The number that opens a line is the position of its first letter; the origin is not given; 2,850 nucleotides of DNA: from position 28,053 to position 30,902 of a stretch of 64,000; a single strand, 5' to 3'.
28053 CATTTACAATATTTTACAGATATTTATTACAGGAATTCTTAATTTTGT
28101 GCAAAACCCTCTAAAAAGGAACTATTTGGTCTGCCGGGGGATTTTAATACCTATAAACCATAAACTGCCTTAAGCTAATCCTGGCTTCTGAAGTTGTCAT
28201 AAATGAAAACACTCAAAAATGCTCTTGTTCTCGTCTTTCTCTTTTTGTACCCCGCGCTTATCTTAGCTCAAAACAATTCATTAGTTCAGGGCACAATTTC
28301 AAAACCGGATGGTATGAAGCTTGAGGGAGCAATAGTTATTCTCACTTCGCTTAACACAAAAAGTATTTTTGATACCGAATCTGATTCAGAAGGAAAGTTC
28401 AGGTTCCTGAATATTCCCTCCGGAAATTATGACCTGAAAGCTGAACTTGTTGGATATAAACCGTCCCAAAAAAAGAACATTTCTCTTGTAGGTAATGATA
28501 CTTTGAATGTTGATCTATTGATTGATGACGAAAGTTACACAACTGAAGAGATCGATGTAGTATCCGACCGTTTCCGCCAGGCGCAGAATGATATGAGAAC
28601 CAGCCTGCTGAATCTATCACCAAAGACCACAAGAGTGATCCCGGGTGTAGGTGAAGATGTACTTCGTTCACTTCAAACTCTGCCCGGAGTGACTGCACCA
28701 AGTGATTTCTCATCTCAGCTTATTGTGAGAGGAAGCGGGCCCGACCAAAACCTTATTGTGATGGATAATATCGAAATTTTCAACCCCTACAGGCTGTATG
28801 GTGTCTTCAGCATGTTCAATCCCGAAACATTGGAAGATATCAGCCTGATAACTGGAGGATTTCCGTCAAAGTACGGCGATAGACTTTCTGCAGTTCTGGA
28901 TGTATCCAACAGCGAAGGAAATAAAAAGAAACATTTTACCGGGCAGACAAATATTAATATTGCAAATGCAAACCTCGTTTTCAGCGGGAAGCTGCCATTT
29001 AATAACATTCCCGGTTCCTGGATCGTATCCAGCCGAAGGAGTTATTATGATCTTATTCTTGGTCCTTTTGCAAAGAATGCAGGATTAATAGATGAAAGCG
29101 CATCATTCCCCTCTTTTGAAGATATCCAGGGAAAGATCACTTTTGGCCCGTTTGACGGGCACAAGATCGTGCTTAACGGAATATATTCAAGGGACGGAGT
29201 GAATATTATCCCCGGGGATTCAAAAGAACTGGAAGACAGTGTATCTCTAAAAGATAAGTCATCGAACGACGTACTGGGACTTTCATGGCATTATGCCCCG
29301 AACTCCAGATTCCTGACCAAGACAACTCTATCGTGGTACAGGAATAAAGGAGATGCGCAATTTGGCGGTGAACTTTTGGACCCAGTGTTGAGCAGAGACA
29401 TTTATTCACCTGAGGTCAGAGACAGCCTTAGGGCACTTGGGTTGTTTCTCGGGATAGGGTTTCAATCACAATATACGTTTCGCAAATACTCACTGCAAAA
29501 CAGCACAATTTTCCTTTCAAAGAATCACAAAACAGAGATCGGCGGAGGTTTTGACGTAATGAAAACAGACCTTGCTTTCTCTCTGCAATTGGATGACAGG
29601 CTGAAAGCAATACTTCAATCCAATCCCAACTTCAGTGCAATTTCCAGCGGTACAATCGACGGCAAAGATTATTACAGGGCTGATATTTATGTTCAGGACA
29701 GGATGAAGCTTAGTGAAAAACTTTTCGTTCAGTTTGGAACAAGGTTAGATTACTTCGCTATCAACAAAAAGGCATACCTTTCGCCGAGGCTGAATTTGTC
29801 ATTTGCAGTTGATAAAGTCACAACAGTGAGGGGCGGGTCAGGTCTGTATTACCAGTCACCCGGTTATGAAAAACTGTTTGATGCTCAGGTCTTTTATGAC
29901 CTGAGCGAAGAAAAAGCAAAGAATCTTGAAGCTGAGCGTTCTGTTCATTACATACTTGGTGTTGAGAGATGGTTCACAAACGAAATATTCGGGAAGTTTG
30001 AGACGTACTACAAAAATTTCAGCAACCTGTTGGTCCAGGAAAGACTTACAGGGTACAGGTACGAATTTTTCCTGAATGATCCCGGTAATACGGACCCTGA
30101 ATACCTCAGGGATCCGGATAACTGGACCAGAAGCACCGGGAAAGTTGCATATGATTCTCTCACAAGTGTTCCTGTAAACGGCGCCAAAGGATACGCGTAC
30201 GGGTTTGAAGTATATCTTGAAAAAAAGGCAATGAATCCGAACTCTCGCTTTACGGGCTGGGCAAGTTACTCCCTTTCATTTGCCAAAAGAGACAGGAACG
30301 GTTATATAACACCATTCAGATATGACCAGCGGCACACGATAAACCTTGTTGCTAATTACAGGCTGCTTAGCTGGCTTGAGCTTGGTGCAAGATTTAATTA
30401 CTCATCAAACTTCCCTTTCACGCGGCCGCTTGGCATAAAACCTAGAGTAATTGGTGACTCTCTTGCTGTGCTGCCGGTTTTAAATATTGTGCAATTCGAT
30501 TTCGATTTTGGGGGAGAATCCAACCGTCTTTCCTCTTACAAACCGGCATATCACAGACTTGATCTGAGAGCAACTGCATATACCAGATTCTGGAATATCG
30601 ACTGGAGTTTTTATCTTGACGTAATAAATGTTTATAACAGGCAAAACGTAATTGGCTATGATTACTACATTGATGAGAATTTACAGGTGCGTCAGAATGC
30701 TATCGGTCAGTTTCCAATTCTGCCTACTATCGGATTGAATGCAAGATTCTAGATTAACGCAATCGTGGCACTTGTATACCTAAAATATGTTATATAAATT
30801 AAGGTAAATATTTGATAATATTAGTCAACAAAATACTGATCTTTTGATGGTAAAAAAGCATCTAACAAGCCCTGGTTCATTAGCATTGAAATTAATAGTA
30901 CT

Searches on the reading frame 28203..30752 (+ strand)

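Call 15: search_protein_families(library=pfam, proteins=[window:28203-30752:+])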
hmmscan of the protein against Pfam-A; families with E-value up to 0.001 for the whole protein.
window:28203-30752:+ (849 aa): 4 families
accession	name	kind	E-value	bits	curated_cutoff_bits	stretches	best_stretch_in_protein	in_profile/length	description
PF13620.12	CarboxypepD_reg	-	6e-14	52.6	32.3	1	28-105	2-79/82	Carboxypeptidase regulatory-like domain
PF07715.20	Plug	-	1.1e-09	39.2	23.9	1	152-227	24-102/107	TonB-dependent Receptor Plug Domain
PF13715.12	CarbopepD_reg_2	-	1.2e-09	38.5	32.2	1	28-117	1-86/88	CarboxypepD_reg-like domain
PF25183.1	OMP_b-brl_4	-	8e-06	25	30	0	267-520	112-395/838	Outer membrane beta barrel domain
